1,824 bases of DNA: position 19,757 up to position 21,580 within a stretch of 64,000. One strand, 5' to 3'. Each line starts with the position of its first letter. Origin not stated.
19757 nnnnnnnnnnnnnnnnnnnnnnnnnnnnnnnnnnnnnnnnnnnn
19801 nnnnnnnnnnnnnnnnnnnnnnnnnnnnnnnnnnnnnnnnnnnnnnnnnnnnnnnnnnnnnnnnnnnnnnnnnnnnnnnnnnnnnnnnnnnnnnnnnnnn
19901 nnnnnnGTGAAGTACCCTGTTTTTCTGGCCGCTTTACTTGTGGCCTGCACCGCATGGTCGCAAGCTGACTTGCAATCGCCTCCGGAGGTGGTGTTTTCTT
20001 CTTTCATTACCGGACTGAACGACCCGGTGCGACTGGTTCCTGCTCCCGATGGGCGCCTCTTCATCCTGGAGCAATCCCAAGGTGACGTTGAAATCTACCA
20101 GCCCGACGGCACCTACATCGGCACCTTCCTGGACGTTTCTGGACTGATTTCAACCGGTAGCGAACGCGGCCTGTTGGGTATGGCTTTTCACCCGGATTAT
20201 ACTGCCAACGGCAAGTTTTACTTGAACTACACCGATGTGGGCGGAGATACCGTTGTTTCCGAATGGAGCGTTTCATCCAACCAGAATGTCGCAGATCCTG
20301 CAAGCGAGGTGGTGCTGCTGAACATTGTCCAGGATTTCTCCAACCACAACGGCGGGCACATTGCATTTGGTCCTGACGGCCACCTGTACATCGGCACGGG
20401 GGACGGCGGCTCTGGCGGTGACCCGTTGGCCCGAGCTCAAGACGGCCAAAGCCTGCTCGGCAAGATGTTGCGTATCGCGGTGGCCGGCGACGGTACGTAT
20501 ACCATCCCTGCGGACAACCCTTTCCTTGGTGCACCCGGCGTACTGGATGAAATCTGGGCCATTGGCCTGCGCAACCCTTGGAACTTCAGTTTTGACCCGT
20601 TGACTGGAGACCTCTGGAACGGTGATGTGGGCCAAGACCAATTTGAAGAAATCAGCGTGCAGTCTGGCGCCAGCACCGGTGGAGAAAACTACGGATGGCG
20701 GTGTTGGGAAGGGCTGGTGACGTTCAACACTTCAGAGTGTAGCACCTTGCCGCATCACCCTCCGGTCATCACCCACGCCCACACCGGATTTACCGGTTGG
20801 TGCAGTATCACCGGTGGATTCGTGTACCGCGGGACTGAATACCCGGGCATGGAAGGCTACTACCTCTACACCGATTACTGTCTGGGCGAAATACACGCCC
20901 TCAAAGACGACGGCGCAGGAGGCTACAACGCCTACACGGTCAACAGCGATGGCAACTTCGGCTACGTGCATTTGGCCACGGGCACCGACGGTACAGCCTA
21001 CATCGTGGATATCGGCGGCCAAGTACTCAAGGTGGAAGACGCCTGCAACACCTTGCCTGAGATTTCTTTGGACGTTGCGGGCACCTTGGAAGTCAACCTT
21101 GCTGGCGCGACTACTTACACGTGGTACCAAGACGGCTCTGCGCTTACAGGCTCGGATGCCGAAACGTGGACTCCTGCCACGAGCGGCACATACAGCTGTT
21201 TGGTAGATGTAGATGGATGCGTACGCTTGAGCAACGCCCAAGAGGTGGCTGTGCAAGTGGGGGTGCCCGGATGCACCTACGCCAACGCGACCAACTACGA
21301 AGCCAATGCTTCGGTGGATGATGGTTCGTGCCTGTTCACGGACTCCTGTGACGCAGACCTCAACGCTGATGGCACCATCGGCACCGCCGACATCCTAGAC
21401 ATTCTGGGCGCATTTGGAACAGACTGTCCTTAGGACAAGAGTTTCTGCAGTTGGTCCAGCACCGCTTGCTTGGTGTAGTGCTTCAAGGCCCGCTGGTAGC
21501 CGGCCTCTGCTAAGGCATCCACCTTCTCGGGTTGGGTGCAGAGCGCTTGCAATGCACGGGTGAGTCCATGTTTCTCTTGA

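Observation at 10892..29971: Candidate non-cellulosomal cohesin-dockerin-type surface enzyme system (or new C-terminal sorting tag) layered on T9SS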

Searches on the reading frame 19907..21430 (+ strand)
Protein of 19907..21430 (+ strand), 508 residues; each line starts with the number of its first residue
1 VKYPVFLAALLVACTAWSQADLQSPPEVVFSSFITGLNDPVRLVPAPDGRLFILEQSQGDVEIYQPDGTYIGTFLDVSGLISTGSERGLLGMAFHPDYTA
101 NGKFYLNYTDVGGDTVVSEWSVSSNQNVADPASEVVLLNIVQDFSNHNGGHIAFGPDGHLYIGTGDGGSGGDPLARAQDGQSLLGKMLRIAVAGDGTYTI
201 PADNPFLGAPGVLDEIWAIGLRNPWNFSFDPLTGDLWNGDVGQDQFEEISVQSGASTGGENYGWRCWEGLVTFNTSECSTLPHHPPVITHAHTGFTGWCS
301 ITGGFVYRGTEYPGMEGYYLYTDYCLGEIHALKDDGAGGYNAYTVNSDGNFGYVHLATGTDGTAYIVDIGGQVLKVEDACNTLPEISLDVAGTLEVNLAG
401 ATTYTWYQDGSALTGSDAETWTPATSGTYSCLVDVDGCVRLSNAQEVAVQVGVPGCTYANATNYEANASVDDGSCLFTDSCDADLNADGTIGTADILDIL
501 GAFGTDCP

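Call 4: search_protein_families(library=pfam, proteins=[window:19907-21430:+], max_evalue=0.1)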
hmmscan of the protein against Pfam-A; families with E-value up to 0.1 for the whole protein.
window:19907-21430:+ (508 aa): 3 families
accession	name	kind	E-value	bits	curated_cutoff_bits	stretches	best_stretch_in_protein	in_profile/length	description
PF07995.17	GSDH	-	1.4e-44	153.2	25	1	37-335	1-289/332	Glucose / Sorbosone dehydrogenase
PF13895.12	Ig_2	-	0.033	14.8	27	0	402-448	29-78/79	Immunoglobulin domain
PF23500.1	DUF7133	-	0.078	12.7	27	0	345-375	323-353/385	Domain of unknown function (DUF7133)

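Call 5: search_protein_families(library=ncbifam, proteins=[window:19907-21430:+], max_evalue=0.1)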
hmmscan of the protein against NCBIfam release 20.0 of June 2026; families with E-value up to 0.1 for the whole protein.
window:19907-21430:+ (508 aa): 3 families
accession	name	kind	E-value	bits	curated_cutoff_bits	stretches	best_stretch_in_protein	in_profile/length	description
TIGR03606.1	non_repeat_PQQ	subfamily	8e-22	77.7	434.55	1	32-265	24-268/454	glucose/sorbosone family PQQ-dependent dehydrogenase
TIGR02604.1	Piru_Ver_Nterm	subfamily_domain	0.0044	16.4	122.2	1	127-369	102-339/367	PVC-type heme-binding CxxCH protein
NF035926.1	scyF_NHL_VPEP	equivalog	0.0094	15.1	350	0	48-106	113-167/376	scytonemin biosynthesis PEP-CTERM protein ScyF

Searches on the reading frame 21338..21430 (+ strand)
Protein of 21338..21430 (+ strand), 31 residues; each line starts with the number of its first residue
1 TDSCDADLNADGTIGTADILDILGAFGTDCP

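Call 7: search_protein_families(library=ncbifam, proteins=[window:21338-21430:+], max_evalue=10)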
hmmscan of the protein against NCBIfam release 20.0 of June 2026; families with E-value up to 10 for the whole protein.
seq(31 aa): 0 families

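Call 8: search_protein_families(library=pfam, proteins=[window:21338-21430:+], max_evalue=10)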
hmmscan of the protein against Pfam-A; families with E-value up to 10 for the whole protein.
seq(31 aa): 0 families
